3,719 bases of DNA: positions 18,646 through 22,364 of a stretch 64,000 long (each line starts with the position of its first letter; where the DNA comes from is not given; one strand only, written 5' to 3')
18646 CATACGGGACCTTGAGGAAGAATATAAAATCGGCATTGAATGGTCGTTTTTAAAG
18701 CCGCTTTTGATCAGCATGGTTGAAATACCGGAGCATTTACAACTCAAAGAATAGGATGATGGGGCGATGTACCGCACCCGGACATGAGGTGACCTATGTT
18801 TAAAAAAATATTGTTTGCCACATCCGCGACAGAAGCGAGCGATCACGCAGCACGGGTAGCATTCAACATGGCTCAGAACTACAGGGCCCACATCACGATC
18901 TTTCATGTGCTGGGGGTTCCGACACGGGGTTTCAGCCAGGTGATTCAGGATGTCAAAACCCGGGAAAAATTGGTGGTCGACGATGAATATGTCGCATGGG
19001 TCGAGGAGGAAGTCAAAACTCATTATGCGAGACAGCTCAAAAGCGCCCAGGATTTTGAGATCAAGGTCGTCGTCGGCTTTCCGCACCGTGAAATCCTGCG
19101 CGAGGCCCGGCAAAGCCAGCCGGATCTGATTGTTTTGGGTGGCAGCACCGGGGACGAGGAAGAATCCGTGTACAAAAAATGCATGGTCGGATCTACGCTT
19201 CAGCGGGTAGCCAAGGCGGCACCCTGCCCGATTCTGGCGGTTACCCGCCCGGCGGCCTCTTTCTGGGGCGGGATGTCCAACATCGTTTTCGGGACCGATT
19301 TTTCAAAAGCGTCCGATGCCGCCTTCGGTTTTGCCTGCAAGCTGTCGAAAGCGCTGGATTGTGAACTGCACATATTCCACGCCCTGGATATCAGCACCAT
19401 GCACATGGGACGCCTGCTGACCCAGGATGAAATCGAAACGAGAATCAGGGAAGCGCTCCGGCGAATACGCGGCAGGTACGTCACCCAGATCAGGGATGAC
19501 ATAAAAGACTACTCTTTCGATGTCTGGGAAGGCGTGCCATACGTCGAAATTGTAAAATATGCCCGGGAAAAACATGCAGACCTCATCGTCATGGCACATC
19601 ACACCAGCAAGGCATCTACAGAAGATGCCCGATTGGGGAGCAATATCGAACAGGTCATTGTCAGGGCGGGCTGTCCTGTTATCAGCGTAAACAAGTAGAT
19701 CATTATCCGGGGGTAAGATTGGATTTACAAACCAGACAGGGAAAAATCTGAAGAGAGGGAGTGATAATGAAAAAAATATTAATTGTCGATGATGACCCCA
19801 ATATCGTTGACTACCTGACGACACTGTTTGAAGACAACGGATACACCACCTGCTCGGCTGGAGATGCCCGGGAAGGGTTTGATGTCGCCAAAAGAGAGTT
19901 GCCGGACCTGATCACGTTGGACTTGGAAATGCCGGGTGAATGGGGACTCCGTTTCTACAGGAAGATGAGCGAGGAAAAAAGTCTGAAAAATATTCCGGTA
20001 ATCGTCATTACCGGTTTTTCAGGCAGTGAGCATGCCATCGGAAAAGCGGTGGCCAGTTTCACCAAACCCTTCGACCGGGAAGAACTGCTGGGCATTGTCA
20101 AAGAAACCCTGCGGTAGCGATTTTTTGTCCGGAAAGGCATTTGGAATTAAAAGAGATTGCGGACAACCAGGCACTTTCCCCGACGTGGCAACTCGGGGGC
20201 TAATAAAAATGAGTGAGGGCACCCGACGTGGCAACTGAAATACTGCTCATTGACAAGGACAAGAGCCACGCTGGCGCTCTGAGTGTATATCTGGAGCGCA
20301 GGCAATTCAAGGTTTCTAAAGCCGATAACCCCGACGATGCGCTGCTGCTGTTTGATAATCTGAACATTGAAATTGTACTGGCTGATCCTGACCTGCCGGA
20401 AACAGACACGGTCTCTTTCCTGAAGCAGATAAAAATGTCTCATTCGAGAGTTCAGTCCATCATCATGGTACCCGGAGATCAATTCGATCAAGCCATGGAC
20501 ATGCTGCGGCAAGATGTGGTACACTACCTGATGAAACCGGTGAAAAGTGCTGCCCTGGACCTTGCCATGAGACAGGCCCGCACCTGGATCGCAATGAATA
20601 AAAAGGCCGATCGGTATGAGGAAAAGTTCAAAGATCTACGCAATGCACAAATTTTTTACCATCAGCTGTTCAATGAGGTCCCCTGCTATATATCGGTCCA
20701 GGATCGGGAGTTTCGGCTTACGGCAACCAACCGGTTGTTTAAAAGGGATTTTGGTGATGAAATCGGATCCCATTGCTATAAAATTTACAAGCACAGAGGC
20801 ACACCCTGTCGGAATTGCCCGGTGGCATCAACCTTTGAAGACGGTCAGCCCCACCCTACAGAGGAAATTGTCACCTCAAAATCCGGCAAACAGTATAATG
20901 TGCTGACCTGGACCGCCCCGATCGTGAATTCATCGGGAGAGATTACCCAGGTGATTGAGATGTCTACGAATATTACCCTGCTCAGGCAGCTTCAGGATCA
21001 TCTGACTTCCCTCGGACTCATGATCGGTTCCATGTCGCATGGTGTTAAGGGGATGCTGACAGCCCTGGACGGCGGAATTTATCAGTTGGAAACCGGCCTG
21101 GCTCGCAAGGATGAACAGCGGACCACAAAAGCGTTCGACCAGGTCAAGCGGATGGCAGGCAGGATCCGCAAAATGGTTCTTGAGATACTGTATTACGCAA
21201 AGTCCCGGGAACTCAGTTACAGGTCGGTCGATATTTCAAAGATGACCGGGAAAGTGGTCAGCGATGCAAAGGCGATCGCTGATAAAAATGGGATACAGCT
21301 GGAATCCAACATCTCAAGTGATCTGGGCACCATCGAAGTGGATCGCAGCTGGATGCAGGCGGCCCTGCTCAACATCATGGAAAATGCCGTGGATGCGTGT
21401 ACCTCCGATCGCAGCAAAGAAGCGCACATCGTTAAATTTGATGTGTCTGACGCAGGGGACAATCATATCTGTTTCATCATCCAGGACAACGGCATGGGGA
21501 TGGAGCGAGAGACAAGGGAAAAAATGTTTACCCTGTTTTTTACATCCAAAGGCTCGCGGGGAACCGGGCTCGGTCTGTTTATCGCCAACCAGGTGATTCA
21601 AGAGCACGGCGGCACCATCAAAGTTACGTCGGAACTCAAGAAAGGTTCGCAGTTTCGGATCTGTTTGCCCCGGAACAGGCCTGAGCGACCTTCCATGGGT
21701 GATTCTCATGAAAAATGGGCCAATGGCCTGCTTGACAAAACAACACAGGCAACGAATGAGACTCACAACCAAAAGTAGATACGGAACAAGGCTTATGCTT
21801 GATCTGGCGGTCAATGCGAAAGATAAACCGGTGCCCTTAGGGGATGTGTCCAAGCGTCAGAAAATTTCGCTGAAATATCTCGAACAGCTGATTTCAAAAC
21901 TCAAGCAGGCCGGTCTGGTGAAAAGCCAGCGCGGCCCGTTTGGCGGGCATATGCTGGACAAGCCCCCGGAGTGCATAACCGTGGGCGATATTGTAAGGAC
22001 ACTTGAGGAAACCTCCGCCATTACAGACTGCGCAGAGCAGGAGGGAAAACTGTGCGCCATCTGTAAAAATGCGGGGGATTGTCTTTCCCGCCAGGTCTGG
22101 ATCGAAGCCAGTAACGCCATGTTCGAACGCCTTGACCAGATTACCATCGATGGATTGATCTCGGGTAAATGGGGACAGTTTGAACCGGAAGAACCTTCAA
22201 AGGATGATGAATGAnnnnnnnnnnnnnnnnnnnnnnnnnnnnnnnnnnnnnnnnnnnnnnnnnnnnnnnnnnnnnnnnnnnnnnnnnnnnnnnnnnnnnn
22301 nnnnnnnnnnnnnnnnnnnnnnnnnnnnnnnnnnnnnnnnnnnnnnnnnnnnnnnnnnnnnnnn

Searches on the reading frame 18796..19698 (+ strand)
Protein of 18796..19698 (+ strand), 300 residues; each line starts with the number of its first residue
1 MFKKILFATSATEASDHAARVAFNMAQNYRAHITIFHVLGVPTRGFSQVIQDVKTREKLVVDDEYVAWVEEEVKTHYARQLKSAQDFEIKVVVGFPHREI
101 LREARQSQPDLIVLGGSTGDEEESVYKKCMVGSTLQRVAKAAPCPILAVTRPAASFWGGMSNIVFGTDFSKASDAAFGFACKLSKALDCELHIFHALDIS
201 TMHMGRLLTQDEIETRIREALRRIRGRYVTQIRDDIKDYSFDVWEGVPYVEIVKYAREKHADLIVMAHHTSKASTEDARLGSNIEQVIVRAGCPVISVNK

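Call 42: search_protein_families(library=pfam, max_evalue=0.01, proteins=[window:18796-19698:+])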
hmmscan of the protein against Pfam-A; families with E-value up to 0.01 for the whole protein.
window:18796-19698:+ (300 aa): 1 family
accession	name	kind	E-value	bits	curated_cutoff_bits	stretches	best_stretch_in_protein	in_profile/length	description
PF00582.32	Usp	-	1.3e-44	152.6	24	2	161-298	3-140/141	Universal stress protein family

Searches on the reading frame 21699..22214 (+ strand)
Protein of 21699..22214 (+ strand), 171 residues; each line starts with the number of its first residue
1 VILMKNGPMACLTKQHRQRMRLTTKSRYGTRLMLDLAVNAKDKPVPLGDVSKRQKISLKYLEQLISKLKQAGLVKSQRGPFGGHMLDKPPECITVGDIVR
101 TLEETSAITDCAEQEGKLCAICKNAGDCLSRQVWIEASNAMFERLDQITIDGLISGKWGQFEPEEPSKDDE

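Call 42: search_protein_families(library=pfam, max_evalue=0.01, proteins=[window:21699-22214:+])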
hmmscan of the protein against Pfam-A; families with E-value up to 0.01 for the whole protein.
window:21699-22214:+ (171 aa): 1 family
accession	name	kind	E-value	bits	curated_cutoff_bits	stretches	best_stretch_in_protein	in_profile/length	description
PF02082.26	Rrf2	-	5.1e-38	130.6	30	1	22-154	1-130/132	Iron-dependent Transcriptional regulator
